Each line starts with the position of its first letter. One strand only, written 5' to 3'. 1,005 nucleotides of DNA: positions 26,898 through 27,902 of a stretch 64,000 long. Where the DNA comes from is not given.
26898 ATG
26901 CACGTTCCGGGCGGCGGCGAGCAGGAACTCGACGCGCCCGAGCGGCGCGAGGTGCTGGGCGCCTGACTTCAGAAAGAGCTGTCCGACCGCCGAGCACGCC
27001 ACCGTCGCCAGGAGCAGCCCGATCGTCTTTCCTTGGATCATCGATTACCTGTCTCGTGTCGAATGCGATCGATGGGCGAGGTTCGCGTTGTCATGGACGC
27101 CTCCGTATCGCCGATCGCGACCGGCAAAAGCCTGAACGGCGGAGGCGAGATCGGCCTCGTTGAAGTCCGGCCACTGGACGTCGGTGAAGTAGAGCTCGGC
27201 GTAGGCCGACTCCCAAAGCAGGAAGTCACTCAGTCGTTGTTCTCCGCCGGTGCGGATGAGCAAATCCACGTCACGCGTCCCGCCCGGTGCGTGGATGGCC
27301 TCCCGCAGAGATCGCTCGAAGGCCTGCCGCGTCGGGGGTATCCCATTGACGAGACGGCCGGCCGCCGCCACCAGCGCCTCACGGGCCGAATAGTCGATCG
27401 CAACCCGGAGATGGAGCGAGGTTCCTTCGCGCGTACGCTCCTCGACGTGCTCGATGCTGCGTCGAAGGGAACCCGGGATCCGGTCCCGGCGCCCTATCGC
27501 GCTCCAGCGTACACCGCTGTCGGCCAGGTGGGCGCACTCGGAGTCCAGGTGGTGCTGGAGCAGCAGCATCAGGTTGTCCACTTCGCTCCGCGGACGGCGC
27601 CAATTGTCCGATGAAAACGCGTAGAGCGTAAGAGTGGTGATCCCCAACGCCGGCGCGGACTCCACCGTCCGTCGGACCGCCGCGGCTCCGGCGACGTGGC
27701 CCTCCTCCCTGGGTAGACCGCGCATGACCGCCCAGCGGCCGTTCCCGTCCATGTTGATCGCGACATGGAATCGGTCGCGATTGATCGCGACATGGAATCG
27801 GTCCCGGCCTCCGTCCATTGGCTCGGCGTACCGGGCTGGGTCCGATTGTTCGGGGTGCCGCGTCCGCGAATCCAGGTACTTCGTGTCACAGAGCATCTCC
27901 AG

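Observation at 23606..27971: Candidate polyprenyl-phosphate-linked envelope module: UppS - ArnE-like - WaaP-like kinase, followed by YjbQ - phosphoesterase - DDxxD protein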

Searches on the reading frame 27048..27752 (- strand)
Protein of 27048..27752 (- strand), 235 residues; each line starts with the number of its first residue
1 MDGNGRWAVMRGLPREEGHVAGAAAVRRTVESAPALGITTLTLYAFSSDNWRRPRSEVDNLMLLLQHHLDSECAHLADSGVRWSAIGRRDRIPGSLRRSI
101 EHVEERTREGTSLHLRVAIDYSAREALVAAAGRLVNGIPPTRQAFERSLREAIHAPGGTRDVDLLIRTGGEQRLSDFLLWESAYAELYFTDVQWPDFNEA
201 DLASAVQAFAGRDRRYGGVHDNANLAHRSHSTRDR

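Call 37: find_homologous_proteins(query=window:27048-27752:-, max_evalue=1e-20)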
Query seq(235 aa) (235 aa): 8000 proteins with E <= 1e-20 among 8000 candidates; the best 120 are listed.
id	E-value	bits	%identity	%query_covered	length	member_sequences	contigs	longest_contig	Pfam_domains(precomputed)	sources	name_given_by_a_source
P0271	1.4e-141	488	94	100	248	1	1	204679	PF01255.25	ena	-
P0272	3.2e-141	487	94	100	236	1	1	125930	PF01255.25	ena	-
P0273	7.0e-141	486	94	100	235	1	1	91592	PF01255.25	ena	-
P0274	1.1e-140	485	100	93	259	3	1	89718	PF01255.25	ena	-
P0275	3.1e-140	484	94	100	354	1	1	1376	PF01255.25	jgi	jgi:undecaprenyl diphosphate synthase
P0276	2.4e-134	464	94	95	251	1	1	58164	PF01255.25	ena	-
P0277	7.1e-127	440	90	93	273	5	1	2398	PF01255.25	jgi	jgi:undecaprenyl diphosphate synthase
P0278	2.9e-123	428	86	95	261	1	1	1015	PF01255.25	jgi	jgi:undecaprenyl diphosphate synthase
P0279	3.6e-123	428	87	95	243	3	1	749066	PF01255.25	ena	-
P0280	7.3e-123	427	87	95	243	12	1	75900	PF01255.25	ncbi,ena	-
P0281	7.0e-122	424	87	93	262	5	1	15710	PF01255.25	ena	-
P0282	8.7e-122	423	87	93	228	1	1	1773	PF01255.25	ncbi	-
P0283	8.9e-122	423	87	95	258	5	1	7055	PF01255.25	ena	-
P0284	2.1e-121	422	84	99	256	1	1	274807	PF01255.25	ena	-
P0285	2.3e-121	422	86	95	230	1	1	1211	PF01255.25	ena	-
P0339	3.3e-117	408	83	95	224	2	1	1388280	PF01255.25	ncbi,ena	-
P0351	7.3e-117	407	84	93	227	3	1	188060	PF01255.25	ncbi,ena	-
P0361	1.3e-116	406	84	93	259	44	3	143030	PF01255.25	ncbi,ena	-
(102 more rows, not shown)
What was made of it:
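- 27045..27896 (-): uppS: cis-prenyltransferase of a dedicated clade. It carries a 27-nt tandem duplication at 27750-27803. The start is uncertain: ATG 27896 is in frame as assembled. Homologues are 80-94% identical (call 37).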

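Call 38: find_encoding_contigs(protein=P0279, flank=7000, max_places=1)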
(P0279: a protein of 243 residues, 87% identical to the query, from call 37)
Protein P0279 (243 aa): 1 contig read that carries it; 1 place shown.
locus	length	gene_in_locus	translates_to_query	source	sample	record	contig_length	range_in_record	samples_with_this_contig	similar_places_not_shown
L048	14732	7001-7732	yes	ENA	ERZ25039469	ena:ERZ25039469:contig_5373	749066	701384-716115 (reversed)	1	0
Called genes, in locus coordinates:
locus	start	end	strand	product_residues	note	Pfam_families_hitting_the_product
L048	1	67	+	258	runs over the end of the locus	-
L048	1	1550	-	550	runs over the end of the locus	PF12704:MacB_PCD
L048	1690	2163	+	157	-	PF01894:YjbQ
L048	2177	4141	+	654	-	PF00005:ABC_tran, PF13304:AAA_21 (weak)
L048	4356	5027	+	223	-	-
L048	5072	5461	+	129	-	-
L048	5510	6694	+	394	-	PF01433:Peptidase_M1 (weak)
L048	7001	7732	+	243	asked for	PF01255:Prenyltransf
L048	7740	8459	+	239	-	PF10096:DUF2334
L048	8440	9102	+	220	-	PF13489:Methyltransf_23, PF08241:Methyltransf_11 (weak), PF13649:Methyltransf_25 (faint)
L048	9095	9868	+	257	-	PF00535:Glycos_transf_2, PF10111:Glyco_tranf_2_2 (weak)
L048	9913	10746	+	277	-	-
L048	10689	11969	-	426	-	PF00324:AA_permease, PF13520:AA_permease_2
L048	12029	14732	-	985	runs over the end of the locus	PF13620:CarboxypepD_reg, PF25183:OMP_b-brl_4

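Call 39: find_encoding_contigs(protein=P0339, flank=7000, max_places=1)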
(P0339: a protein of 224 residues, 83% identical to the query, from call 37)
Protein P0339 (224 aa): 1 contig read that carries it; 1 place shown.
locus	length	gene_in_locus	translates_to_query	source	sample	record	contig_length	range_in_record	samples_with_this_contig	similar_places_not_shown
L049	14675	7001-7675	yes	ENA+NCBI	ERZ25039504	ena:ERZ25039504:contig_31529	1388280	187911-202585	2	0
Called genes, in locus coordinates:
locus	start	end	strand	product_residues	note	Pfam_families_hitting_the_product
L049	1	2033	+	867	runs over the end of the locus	PF00069:Pkinase, PF07714:PK_Tyr_Ser-Thr, PF13424:TPR_12 (weak), PF13432:TPR_16, PF14559:TPR_19, PF23914:TPR_CcmH_CycH, PF13414:TPR_11, PF13432:TPR_16, +20 more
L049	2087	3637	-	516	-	PF00999:Na_H_Exchanger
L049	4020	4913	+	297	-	PF09995:MPAB_Lcp_cat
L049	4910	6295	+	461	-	PF00486:Trans_reg_C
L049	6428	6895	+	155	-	PF01894:YjbQ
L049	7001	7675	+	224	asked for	PF01255:Prenyltransf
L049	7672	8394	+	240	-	PF10096:DUF2334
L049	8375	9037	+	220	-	PF13489:Methyltransf_23, PF08241:Methyltransf_11, PF13649:Methyltransf_25 (faint)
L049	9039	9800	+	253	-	PF00535:Glycos_transf_2, PF13641:Glyco_tranf_2_3 (weak)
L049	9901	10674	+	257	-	PF01636:APH (faint)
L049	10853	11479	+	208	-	-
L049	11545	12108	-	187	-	PF04366:Ysc84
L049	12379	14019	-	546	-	PF01582:TIR (weak), PF13676:TIR_2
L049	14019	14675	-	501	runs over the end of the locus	PF04773:FecR (weak), PF13432:TPR_16 (faint), PF13428:TPR_14 (faint), PF13424:TPR_12 (weak), PF13424:TPR_12, PF00515:TPR_1 (weak), PF07719:TPR_2 (weak), PF13424:TPR_12, +8 more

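Call 40: find_encoding_contigs(protein=P0271, flank=7000, max_places=1)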
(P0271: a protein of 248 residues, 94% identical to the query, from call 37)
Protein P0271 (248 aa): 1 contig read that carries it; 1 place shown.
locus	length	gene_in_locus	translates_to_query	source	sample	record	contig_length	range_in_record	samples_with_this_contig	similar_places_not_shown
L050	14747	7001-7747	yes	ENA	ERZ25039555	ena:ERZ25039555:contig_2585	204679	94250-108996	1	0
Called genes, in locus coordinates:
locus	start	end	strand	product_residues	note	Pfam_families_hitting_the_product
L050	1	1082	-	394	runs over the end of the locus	PF00801:PKD (weak), PF18911:PKD_4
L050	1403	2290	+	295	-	PF08239:SH3_3 (weak)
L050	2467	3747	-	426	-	-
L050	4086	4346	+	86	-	-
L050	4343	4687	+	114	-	PF09995:MPAB_Lcp_cat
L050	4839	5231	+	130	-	PF09995:MPAB_Lcp_cat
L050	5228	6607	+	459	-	PF00486:Trans_reg_C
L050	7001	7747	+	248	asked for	PF01255:Prenyltransf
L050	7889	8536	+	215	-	-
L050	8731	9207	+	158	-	PF01894:YjbQ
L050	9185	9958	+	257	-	PF00149:Metallophos, PF12850:Metallophos_2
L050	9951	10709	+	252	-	-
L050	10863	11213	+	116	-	PF03551:PadR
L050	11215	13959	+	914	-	PF12704:MacB_PCD, PF02687:FtsX, PF12704:MacB_PCD, PF02687:FtsX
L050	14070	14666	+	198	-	PF04542:Sigma70_r2, PF08281:Sigma70_r4_2 (weak)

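Call 67: search_protein_families(library=ncbifam, proteins=[L049:7672-8394:+, L049:8375-9037:+, L049:9039-9800:+], max_evalue=0.001)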
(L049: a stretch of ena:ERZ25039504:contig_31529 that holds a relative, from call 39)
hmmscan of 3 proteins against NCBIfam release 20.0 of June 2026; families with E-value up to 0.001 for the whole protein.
L049:7672-8394:+ (240 aa): 1 family
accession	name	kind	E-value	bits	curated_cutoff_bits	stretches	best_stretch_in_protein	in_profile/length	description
NF053788.1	GlcNAc_PG_deac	equivalog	1.7e-14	53.8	280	1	4-230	2-239/241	N-acetylglucosaminyl phosphatidylglycerol deacetylase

L049:8375-9037:+ (220 aa): 7 families
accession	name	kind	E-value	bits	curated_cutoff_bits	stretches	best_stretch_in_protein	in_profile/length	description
NF045667.1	MTase_DVU1556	equivalog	4.2e-08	32.9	155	1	25-181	20-163/213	DVU_1556 family methyltransferase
NF001241.0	PRK00216.1-2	equivalog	7.1e-07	29.1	327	1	10-132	35-162/231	demethylmenaquinone methyltransferase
NF004452.0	PRK05785.1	equivalog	1.5e-05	24.6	207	1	15-113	39-141/228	hypothetical protein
TIGR01934.1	MenG_MenH_UbiE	subfamily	0.00019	20.8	158.35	0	27-111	39-135/223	ubiquinone/menaquinone biosynthesis methyltransferase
NF041820.1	daptide_MTase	equivalog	0.00026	20.6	175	0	23-60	32-68/243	daptide-type RiPP biosynthesis methyltransferase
TIGR02081.1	metW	equivalog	0.00064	19.3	189.5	0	18-114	4-107/194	methionine biosynthesis protein MetW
NF011527.0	PRK14968.1-1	equivalog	0.00096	18.9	242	0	27-90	34-100/192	putative methyltransferase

L049:9039-9800:+ (253 aa): 9 families
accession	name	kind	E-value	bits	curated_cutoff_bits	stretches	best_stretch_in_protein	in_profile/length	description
TIGR04283.1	glyco_like_mftF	equivalog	3.2e-17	62.8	182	1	3-228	1-199/221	TIGR04283 family arsenosugar biosynthesis glycosyltransferase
NF041875.1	EPS_EpsD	equivalog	4.9e-13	49.2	370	1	40-150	26-135/325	exopolysaccharide biosynthesis glycosyltransferase EpsD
TIGR03965.1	mycofact_glyco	equivalog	1.8e-09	37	280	1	4-108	77-169/467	mycofactocin biosynthesis glycosyltransferase MftF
NF007482.0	PRK10073.1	equivalog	6e-08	32.1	423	1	44-120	35-112/334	glycosyltransferase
NF010496.0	PRK13915.1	equivalog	8.4e-07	28.4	262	1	2-109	32-132/307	glucosyl-3-phosphoglycerate synthase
TIGR03937.1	PgaC_IcaA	equivalog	1.7e-05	24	422.3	1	41-116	71-148/407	poly-beta-1,6-N-acetyl-D-glucosamine synthase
NF047683.1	TeichurnBiosyTuaG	equivalog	0.00051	19.8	400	1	45-118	36-111/252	teichuronic acid biosynthesis protein TuaG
NF038302.1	EPS_HpsE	equivalog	0.00055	19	300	1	3-117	3-110/307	hormogonium polysaccharide biosynthesis glycosyltransferase HpsE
NF047588.1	GlcsyltransPgfSStrep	equivalog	0.00091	18.5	500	0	1-119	1-111/308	glycosyltransferase PgfS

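Call 68: search_protein_families(library=pfam, proteins=[L049:7672-8394:+, L049:8375-9037:+, L049:9039-9800:+], max_evalue=0.001)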
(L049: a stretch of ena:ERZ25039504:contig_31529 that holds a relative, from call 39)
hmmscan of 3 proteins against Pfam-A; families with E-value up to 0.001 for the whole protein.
L049:7672-8394:+ (240 aa): 1 family
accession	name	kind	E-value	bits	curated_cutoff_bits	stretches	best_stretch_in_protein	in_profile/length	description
PF10096.14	DUF2334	-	7.8e-12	45.6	26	1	4-127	1-126/203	Uncharacterized protein conserved in bacteria (DUF2334)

L049:8375-9037:+ (220 aa): 4 families
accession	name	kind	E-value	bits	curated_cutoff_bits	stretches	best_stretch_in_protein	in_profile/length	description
PF13489.12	Methyltransf_23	-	8.8e-10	39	27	1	10-182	5-163/164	Methyltransferase domain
PF08241.18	Methyltransf_11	-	1e-08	36.1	21.2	1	32-110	1-88/95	Methyltransferase domain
PF13649.12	Methyltransf_25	-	1.1e-07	32.8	27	0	31-60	1-31/97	Methyltransferase domain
PF08242.18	Methyltransf_12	-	0.0009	20.4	30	0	32-108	1-91/98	Methyltransferase domain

L049:9039-9800:+ (253 aa): 3 families
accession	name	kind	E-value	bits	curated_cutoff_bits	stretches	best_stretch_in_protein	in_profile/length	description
PF00535.33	Glycos_transf_2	-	1.9e-20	73.9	23.3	1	4-142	1-127/168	Glycosyl transferase family 2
PF13641.12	Glyco_tranf_2_3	-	1.6e-06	28.8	27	1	3-117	3-110/230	Glycosyltransferase like family 2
PF10111.15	Glyco_tranf_2_2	-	9.9e-05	22.4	27.3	1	44-117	29-105/276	Glycosyltransferase like family 2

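Call 69: find_encoding_contigs(protein=P0361, flank=7000, max_places=2)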
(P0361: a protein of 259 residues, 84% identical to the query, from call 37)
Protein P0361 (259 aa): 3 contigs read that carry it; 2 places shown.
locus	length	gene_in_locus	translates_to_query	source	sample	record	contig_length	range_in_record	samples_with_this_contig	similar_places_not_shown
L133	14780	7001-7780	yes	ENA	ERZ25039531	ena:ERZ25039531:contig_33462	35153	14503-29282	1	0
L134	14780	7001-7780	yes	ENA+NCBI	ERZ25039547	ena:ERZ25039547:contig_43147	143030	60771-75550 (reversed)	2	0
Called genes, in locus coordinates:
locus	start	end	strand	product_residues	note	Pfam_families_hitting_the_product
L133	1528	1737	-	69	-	-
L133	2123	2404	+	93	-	PF07638:Sigma70_ECF, PF08281:Sigma70_r4_2 (weak)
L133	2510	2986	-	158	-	PF06983:3-dmu-9_3-mt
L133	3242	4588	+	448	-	PF00106:adh_short, PF08659:KR, PF13561:adh_short_C2, PF03364:Polyketide_cyc, PF10604:Polyketide_cyc2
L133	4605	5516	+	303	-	PF02737:3HCDH_N, PF00725:3HCDH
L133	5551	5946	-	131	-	PF08818:DUF1801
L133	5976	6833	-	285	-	PF03935:SKN1_KRE6_Sbg1 (faint), PF00722:Glyco_hydro_16, PF26113:GH16_XgeA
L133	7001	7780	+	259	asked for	PF01255:Prenyltransf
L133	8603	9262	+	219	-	PF13489:Methyltransf_23, PF08241:Methyltransf_11 (weak), PF13649:Methyltransf_25 (faint)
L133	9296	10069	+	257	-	PF00535:Glycos_transf_2, PF13641:Glyco_tranf_2_3 (weak)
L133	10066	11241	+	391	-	PF00892:EamA (weak)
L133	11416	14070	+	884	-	PF12704:MacB_PCD, PF02687:FtsX, PF12704:MacB_PCD, PF02687:FtsX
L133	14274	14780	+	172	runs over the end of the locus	PF02687:FtsX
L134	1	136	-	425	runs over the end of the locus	PF12704:MacB_PCD, PF02687:FtsX (weak)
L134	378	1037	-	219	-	PF04140:ICMT, PF04191:PEMT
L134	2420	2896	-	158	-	PF06983:3-dmu-9_3-mt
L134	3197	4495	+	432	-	PF00106:adh_short, PF08659:KR, PF13561:adh_short_C2, PF10604:Polyketide_cyc2, PF03364:Polyketide_cyc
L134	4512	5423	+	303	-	PF02737:3HCDH_N, PF00725:3HCDH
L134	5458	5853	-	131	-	PF08818:DUF1801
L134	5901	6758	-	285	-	PF03935:SKN1_KRE6_Sbg1 (faint), PF00722:Glyco_hydro_16, PF26113:GH16_XgeA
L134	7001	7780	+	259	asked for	PF01255:Prenyltransf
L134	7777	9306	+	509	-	PF10096:DUF2334, PF13489:Methyltransf_23 (weak)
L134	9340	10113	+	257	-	PF00535:Glycos_transf_2, PF13641:Glyco_tranf_2_3 (weak)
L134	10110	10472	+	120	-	PF00892:EamA (weak)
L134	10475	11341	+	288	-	-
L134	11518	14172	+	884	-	PF12704:MacB_PCD, PF02687:FtsX, PF12704:MacB_PCD, PF02687:FtsX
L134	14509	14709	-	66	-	-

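Call 70: find_encoding_contigs(protein=P0351, flank=7000, max_places=1)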
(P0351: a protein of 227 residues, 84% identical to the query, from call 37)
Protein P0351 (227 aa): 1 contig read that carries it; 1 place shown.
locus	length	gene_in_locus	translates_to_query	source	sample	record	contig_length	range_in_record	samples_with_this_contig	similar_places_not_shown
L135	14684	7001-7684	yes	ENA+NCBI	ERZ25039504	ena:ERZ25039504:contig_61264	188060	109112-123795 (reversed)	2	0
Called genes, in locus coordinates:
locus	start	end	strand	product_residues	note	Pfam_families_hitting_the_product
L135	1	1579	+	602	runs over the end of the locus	PF13439:Glyco_transf_4, PF13579:Glyco_trans_4_4 (weak), PF20706:GT4-conflict, PF00534:Glycos_transf_1, PF13692:Glyco_trans_1_4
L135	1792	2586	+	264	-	-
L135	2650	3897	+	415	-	PF14486:DUF4432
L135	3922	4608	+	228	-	-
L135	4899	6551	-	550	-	PF13687:DUF4153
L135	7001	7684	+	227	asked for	PF01255:Prenyltransf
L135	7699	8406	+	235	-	PF10096:DUF2334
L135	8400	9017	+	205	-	PF13489:Methyltransf_23 (weak), PF08241:Methyltransf_11 (weak)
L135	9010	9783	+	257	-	PF00535:Glycos_transf_2, PF13641:Glyco_tranf_2_3 (faint)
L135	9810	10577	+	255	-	-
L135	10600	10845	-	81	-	PF08327:AHSA1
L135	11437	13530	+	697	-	PF00069:Pkinase, PF01636:APH (faint), PF03109:ABC1 (faint), PF07714:PK_Tyr_Ser-Thr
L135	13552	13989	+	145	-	-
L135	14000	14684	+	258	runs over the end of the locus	-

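Call 87: list_cluster_members(proteins=[P0339, P0047, P0351])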
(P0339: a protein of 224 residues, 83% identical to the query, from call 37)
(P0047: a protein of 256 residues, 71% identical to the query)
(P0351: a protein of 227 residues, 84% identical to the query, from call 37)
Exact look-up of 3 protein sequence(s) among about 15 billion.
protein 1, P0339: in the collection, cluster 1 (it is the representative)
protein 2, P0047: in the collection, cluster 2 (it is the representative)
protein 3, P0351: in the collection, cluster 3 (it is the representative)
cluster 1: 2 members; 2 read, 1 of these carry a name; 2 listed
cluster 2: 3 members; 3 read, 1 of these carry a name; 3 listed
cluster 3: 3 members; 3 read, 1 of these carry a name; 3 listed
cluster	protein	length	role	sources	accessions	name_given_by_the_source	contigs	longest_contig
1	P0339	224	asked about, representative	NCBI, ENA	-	-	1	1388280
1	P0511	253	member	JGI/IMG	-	undecaprenyl diphosphate synthase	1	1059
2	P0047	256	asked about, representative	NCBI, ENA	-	-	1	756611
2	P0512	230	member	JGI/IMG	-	hypothetical protein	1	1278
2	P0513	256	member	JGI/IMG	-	-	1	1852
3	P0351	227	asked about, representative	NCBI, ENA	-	-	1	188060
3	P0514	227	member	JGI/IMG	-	undecaprenyl diphosphate synthase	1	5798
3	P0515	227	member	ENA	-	-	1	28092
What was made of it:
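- Tried and rejected: No accession numbers were returned (call 87).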
